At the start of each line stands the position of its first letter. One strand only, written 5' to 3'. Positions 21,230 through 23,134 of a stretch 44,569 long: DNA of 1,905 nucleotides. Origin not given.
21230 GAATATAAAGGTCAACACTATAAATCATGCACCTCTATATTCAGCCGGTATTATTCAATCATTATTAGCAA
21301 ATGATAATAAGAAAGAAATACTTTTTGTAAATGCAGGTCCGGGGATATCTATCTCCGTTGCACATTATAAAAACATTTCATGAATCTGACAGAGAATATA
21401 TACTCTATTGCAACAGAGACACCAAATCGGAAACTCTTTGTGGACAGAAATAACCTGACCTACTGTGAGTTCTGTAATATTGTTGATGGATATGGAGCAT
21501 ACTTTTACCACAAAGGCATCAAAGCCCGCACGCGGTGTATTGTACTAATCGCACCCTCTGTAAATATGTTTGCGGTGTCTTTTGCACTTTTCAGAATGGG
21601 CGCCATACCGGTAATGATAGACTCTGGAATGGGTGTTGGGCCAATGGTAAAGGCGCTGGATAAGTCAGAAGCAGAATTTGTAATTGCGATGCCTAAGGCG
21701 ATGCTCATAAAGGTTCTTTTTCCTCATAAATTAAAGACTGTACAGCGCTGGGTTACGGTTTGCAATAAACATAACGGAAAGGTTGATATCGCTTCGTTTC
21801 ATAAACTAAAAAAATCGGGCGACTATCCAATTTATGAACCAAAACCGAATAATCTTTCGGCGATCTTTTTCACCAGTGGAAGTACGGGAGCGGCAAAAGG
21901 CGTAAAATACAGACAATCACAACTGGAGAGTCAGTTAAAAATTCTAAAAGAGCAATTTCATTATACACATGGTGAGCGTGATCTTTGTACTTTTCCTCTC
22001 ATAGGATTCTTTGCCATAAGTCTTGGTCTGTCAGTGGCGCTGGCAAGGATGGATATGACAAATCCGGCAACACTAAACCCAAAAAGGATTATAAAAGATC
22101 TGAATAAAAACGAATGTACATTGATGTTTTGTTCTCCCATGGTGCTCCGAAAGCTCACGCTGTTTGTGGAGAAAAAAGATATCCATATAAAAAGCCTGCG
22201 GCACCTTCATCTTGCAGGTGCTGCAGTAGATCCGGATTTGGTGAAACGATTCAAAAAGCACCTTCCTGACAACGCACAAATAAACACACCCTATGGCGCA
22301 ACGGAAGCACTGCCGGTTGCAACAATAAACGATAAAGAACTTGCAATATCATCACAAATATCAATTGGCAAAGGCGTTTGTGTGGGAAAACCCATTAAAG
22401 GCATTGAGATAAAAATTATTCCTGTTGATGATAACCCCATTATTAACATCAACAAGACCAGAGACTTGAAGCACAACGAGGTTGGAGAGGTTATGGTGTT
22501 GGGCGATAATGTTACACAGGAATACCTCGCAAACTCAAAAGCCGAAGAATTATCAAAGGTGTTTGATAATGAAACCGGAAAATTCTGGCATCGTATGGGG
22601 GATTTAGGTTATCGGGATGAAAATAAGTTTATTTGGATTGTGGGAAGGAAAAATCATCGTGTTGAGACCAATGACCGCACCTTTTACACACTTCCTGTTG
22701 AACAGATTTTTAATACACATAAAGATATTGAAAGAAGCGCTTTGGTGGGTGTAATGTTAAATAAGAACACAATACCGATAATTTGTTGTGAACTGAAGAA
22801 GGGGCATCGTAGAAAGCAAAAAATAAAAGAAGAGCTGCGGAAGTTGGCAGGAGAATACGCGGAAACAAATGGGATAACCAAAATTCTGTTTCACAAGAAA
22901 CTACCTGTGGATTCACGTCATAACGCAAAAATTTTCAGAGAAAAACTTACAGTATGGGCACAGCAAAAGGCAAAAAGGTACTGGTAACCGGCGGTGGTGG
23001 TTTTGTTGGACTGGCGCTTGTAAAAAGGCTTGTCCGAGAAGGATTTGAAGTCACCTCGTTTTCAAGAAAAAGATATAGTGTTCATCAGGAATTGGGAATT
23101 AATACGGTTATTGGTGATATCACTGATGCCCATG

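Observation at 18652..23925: Five-gene ole-like (olefin / beta-lactone) lipid cluster in a Bacteroidota context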

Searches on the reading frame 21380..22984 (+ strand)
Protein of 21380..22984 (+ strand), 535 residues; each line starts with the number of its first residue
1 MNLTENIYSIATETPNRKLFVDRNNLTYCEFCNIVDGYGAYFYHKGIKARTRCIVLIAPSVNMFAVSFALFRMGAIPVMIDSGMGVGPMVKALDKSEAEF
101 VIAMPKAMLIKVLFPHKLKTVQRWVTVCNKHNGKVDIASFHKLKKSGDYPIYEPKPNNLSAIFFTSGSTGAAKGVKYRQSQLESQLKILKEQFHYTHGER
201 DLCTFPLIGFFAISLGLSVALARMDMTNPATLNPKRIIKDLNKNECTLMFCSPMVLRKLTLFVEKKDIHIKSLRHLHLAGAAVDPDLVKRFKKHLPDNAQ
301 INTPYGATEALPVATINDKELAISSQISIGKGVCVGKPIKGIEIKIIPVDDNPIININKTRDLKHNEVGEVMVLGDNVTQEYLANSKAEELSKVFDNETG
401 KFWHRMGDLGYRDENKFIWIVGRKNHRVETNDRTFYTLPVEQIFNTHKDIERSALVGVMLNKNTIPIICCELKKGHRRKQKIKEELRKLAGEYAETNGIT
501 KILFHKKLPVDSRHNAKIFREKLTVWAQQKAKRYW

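Call 5: search_protein_families(library=pfam, proteins=[window:21380-22984:+], max_evalue=0.01)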
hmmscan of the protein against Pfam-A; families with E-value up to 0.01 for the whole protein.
window:21380-22984:+ (535 aa): 2 families
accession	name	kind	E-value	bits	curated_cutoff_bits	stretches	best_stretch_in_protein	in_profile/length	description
PF00501.34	AMP-binding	-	4.5e-46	157.8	29.9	1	11-383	5-384/384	AMP-binding enzyme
PF13193.12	AMP-binding_C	-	0.0022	19.3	24.5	0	440-497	2-61/76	AMP-binding enzyme C-terminal domain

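Call 6: search_protein_families(library=ncbifam, proteins=[window:21380-22984:+], max_evalue=0.01)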
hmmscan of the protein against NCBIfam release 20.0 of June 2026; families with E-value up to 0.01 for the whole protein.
window:21380-22984:+ (535 aa): 95 families (the best 25 are shown)
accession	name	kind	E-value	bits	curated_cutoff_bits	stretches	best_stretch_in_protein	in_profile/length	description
NF006754.0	PRK09274.1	equivalog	6.8e-166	552.7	478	1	21-532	37-552/555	fatty acid CoA ligase family protein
NF045785.1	OlefBLtnSynShew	equivalog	4.2e-139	464.5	850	1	25-528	37-552/552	olefin beta-lactone synthetase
NF045786.1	OlefBLtnSynXan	equivalog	2.7e-125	418.9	900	1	20-530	32-544/544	olefin beta-lactone synthetase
NF004837.0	PRK06187.1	subfamily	2.2e-54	184.6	476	1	3-509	10-506/531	long-chain-fatty-acid--CoA ligase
NF005801.1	PRK07656.1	equivalog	7.7e-34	117.2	657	1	8-458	8-437/500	FadD3 family acyl-CoA ligase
NF006182.0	PRK08316.1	subfamily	7.1e-30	104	663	1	12-462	22-455/523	fatty acyl-CoA synthetase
TIGR01733.1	AA-adenyl-dom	subfamily_domain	2.4e-29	102.3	317.4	1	28-429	2-383/409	amino acid adenylation domain-containing protein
NF005702.0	PRK07514.1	subfamily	3.7e-29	101.4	558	1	22-509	26-484/506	malonyl-CoA synthase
NF005307.0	PRK06839.1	equivalog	1.4e-28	99.8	748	1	19-524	21-490/496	o-succinylbenzoate--CoA ligase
NF002966.0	PRK03640.1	equivalog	1.5e-27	96.3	556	1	11-523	12-476/483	o-succinylbenzoate--CoA ligase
NF004114.0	PRK05605.1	equivalog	3.8e-27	94.8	766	1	101-488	163-535/575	long-chain-fatty-acid--CoA ligase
NF009233.0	PRK12583.1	subfamily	1e-26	93.5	832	1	5-490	22-514/558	fatty acid CoA ligase family protein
NF006386.0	PRK08633.1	equivalog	4.1e-26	91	1221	1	153-423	778-1040/1147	acyl-[ACP]--phospholipid O-acyltransferase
NF004758.0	PRK06087.1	equivalog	5.6e-26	91.1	736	1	11-459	34-468/548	medium-chain fatty-acid--CoA ligase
TIGR01923.1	menE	equivalog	2.6e-25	89.2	330.15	1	28-458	2-382/442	o-succinylbenzoate--CoA ligase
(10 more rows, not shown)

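Call 16: find_homologous_proteins(query=window:21380-22984:+, max_evalue=1e-30)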
Query window:21380-22984:+ (535 aa): 3925 proteins with E <= 1e-30 among 8000 candidates; the best 120 are listed.
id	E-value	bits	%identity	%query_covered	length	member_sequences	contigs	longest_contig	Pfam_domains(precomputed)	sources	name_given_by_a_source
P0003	0.0e+0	1101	90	100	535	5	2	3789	PF00501.35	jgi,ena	-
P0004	1.6e-224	765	63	100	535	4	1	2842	PF00501.35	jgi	jgi:acyl-CoA synthetase (AMP-forming)/AMP-acid ligase II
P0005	2.0e-156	540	48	99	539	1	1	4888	PF00501.35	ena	-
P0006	8.0e-155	535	48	99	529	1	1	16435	PF00501.35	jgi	jgi:acyl-CoA synthetase (AMP-forming)/AMP-acid ligase II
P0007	1.2e-154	534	47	99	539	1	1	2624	PF00501.35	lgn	-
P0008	1.7e-154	534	47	99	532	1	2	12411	PF00501.35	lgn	-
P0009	3.4e-154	533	46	99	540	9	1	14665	PF00501.35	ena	-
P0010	3.7e-154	533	47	99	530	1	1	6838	PF00501.35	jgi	jgi:acyl-coenzyme A synthetase/AMP-(fatty) acid ligase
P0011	1.7e-153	530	46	99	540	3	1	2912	PF00501.35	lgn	-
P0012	3.5e-153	529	47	99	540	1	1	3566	PF00501.35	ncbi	-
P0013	5.3e-153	529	46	99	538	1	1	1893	PF00501.35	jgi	jgi:acyl-CoA synthetase (AMP-forming)/AMP-acid ligase II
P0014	1.1e-151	524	46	99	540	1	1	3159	PF00501.35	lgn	-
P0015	2.2e-151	524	46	99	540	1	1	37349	PF00501.35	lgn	-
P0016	3.1e-150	520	47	99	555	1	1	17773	PF00501.35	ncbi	-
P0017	4.0e-150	519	45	99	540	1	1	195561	PF00501.35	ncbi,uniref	uniref:fatty acid CoA ligase family protein n=1 Tax=uncultured Draconibacterium sp. TaxID=1573823 Re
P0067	6.3e-134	466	44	99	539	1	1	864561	PF00501.35,PF13193.13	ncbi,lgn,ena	-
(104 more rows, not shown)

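Call 18: find_encoding_contigs(protein=P0017, flank=8000, max_places=1)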
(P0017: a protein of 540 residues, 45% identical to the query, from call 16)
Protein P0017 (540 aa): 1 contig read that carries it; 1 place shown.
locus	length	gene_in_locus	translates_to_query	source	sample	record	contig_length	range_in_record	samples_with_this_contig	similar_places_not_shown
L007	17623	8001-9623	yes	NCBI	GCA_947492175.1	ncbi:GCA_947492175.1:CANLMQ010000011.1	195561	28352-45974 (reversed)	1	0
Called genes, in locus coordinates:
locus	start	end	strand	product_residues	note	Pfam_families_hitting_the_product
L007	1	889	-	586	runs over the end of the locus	PF00884:Sulfatase, PF01663:Phosphodiest (faint), PF16347:SGSH_C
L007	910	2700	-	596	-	PF14607:GxDLY, PF13472:Lipase_GDSL_2 (weak), PF14606:Lipase_GDSL_3, PF00657:Lipase_GDSL (weak), PF13472:Lipase_GDSL_2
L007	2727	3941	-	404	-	PF02547:Queuosine_synth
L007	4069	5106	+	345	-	PF09640:DUF2027, PF01713:Smr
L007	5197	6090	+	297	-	PF00561:Abhydrolase_1, PF12146:Hydrolase_4, PF12697:Abhydrolase_6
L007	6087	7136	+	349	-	PF08545:ACP_syn_III, PF08541:ACP_syn_III_C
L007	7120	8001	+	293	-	-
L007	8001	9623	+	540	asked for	PF00501:AMP-binding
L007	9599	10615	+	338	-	PF01073:3Beta_HSD, PF01370:Epimerase, PF02719:Polysacc_synt_2, PF04321:RmlD_sub_bind, PF05368:NmrA, PF16363:GDP_Man_Dehyd, PF13460:NAD_binding_10, PF07993:NAD_binding_4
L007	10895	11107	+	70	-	PF01541:GIY-YIG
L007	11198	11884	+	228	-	-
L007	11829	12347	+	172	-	-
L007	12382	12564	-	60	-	-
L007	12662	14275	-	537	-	PF00884:Sulfatase, PF01663:Phosphodiest, PF16347:SGSH_C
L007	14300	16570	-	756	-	PF17678:Glyco_hydro_92N, PF07971:Glyco_hydro_92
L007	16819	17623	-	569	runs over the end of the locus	PF20957:GxGYxYP_N_2nd, PF14323:GxGYxYP_C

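Call 19: find_encoding_contigs(protein=P0006, flank=8000, max_places=1)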
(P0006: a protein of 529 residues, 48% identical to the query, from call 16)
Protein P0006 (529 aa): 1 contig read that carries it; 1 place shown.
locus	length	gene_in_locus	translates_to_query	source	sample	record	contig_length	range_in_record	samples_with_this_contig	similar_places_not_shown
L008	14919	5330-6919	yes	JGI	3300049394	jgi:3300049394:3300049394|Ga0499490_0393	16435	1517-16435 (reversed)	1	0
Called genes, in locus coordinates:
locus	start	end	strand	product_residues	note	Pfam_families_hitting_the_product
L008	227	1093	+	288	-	PF07366:SnoaL (faint), PF12680:SnoaL_2 (faint)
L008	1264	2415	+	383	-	PF20782:TssR_VWA (weak), PF00092:VWA (weak), PF25106:VWA_4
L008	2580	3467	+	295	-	PF12146:Hydrolase_4, PF00561:Abhydrolase_1, PF12697:Abhydrolase_6 (weak)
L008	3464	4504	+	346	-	PF08545:ACP_syn_III, PF08541:ACP_syn_III_C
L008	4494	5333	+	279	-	PF08545:ACP_syn_III (weak)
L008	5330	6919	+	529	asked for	PF00501:AMP-binding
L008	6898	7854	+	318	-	PF01073:3Beta_HSD, PF01370:Epimerase, PF02719:Polysacc_synt_2, PF04321:RmlD_sub_bind, PF16363:GDP_Man_Dehyd, PF13460:NAD_binding_10, PF07993:NAD_binding_4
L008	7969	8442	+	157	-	PF22381:Staph_reg_Sar_Rot, PF01047:MarR, PF12802:MarR_2 (weak), PF13463:HTH_27 (weak), PF13601:HTH_34 (weak)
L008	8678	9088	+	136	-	PF00583:Acetyltransf_1, PF13673:Acetyltransf_10 (weak), PF13508:Acetyltransf_7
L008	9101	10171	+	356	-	PF01168:Ala_racemase_N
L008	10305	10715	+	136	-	PF02001:DUF134, PF08281:Sigma70_r4_2 (faint)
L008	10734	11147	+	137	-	PF09912:DUF2141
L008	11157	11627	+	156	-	PF12680:SnoaL_2, PF10184:DUF2358 (weak)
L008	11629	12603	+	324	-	PF00106:adh_short, PF08659:KR, PF13561:adh_short_C2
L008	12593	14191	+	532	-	PF00890:FAD_binding_2, PF01266:DAO (weak), PF01593:Amino_oxidase, PF01946:Thi4 (weak), PF03486:HI0933_like (faint), PF07992:Pyr_redox_2 (faint), PF12831:FAD_oxidored, PF13450:NAD_binding_8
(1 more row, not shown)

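Call 20: find_encoding_contigs(protein=P0067, flank=8000, max_places=1)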
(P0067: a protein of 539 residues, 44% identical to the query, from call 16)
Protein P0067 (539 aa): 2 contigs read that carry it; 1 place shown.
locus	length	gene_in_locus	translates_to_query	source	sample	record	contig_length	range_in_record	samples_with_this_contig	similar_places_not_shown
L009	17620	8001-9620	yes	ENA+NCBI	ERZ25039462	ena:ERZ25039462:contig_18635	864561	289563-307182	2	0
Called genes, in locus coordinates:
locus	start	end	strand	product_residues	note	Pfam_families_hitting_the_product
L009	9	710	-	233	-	PF13505:OMP_b-brl (weak), PF13557:Phenol_MetA_deg (faint)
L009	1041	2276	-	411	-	PF00657:Lipase_GDSL, PF13472:Lipase_GDSL_2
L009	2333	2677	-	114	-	PF05899:Cupin_3 (weak), PF02311:AraC_binding (faint), PF07883:Cupin_2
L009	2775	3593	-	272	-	PF00756:Esterase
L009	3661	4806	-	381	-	PF00756:Esterase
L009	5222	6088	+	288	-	PF00561:Abhydrolase_1, PF12697:Abhydrolase_6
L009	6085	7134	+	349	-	PF08545:ACP_syn_III, PF08541:ACP_syn_III_C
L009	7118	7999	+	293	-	PF08545:ACP_syn_III (faint)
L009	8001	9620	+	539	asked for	PF00501:AMP-binding, PF13193:AMP-binding_C (weak)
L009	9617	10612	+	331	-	PF01073:3Beta_HSD, PF01370:Epimerase, PF02719:Polysacc_synt_2, PF04321:RmlD_sub_bind, PF05368:NmrA, PF13460:NAD_binding_10, PF16363:GDP_Man_Dehyd, PF07993:NAD_binding_4, +1 more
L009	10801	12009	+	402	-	PF02065:Melibiase (weak), PF16499:Melibiase_2, PF17801:Melibiase_C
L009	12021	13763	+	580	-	PF07519:Tannase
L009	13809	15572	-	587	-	PF00664:ABC_membrane, PF00005:ABC_tran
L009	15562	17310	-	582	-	PF00664:ABC_membrane, PF00005:ABC_tran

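Call 27: search_solved_structures(query=window:21380-22984:+, max_evalue=1e-20)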
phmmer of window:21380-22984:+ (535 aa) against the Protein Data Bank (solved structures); distinct sequences matched with E-value up to 1e-20: 0.

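Call 29: find_related_loci(query=A2, collection=genome_contigs, flank=6000)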
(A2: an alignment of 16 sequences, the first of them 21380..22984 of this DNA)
Query A2 (535 aa) in genome_contigs; peptide patterns used: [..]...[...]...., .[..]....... (x = any residue, [..] = any of these).
599 stretches matched a pattern (row limit reached: there are more); 507 encode a relative of the query (tblastn E <= 1e-3); the best 80 are kept; 80 distinct loci.
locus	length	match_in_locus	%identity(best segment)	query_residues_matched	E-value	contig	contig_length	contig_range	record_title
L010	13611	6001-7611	45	2-535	2e-157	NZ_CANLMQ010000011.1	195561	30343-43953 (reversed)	Uncultured Draconibacterium sp. isolate X8.fasta NODE_11, whole genome shotgun sequence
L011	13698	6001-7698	43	2-535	1e-149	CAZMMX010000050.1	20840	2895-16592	MAG TPA_asm: uncultured Prolixibacteraceae bacterium isolate SRP294416_co1_72 genome assembly, contig: NODE_4967_length_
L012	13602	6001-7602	44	2-532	2e-147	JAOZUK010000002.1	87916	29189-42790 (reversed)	MAG: Bacteroidales bacterium isolate GMC8.maxbin2.069_sub GMC8_35_length_87916_cov_31.191029, whole genome shotgun seque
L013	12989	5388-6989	45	2-532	1e-145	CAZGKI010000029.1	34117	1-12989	MAG TPA_asm: uncultured Rikenellaceae bacterium isolate binchicken_co81_450 genome assembly, contig: NODE_1474_length_34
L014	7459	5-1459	47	51-532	2e-144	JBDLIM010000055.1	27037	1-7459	MAG: Bacteroidota bacterium isolate MAG031 MAG031_55, whole genome shotgun sequence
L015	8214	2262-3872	43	2-535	1e-142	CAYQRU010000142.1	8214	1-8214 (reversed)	MAG TPA_asm: uncultured Bacteroidales bacterium isolate binchicken_co22_54 genome assembly, contig: NODE_8641_length_821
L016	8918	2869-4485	43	2-535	1e-140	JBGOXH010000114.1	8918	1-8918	MAG: Bacteroidia bacterium isolate OBJ_0618_130150_71 k141_1689672_length_8918_cov_10.0000, whole genome shotgun sequenc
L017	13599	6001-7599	44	2-532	3e-140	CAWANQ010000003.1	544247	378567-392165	MAG: uncultured Bacteroidetes bacterium isolate MFD03804.bin.1.203 genome assembly, contig: contig_15582, whole genome s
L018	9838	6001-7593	43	2-530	3e-139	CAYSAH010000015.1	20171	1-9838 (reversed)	MAG TPA_asm: uncultured Bacteroidaceae bacterium isolate SRP319275_co4_79 genome assembly, contig: NODE_1456_length_2017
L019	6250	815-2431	41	2-535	6e-132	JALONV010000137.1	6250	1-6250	MAG: Bacteroidales bacterium isolate Prado086 scaffold_65798, whole genome shotgun sequence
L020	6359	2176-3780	41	2-532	6e-132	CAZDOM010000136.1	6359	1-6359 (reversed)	MAG TPA_asm: uncultured Rikenellaceae bacterium isolate binchicken_co129_196 genome assembly, contig: NODE_42055_length_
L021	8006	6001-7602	41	2-532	2e-129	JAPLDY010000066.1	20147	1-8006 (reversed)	MAG: Bacteroidia bacterium isolate LacPavin_0920_SED3_MAG_42_11 LacPavin_0920_SED3_scaffold_3270017, whole genome shotgu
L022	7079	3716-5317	41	2-530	3e-129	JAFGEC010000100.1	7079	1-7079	MAG: candidate division KSB1 bacterium isolate Zod_Metabat.1209 k87_1257132, whole genome shotgun sequence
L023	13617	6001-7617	41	2-535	1e-128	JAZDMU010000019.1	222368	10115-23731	MAG: Bacteroidota bacterium isolate MEGAHIT-group-0.674 k141_17296807, whole genome shotgun sequence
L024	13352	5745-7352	41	1-532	3e-128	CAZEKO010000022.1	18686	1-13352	MAG TPA_asm: uncultured Bacteroides sp. isolate binchicken_co364_279 genome assembly, contig: NODE_3129_length_18686_cov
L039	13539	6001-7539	39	23-530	8e-120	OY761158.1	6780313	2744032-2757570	MAG: Thermoanaerobaculia bacterium isolate 1b26a83f-5f0d-4c2c-8de2-47f95369405e genome assembly, chromosome: 1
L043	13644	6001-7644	37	1-533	1e-113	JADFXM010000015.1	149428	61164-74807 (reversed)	MAG: Candidatus Riflebacteria bacterium isolate nDJH14bin3 nDJH14_bin3_NODE_15_length_149428_cov_101.285598, whole genom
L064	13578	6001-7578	35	1-524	5e-102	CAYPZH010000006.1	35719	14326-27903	MAG TPA_asm: uncultured Actinomycetota bacterium isolate binchicken_co7_176 genome assembly, contig: NODE_1941_length_35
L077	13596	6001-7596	33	2-532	8e-98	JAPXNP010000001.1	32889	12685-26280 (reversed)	MAG: Acidobacteriota bacterium isolate binned_ad_7.1 NODE_1049_length_32889_cov_2.191899, whole genome shotgun sequence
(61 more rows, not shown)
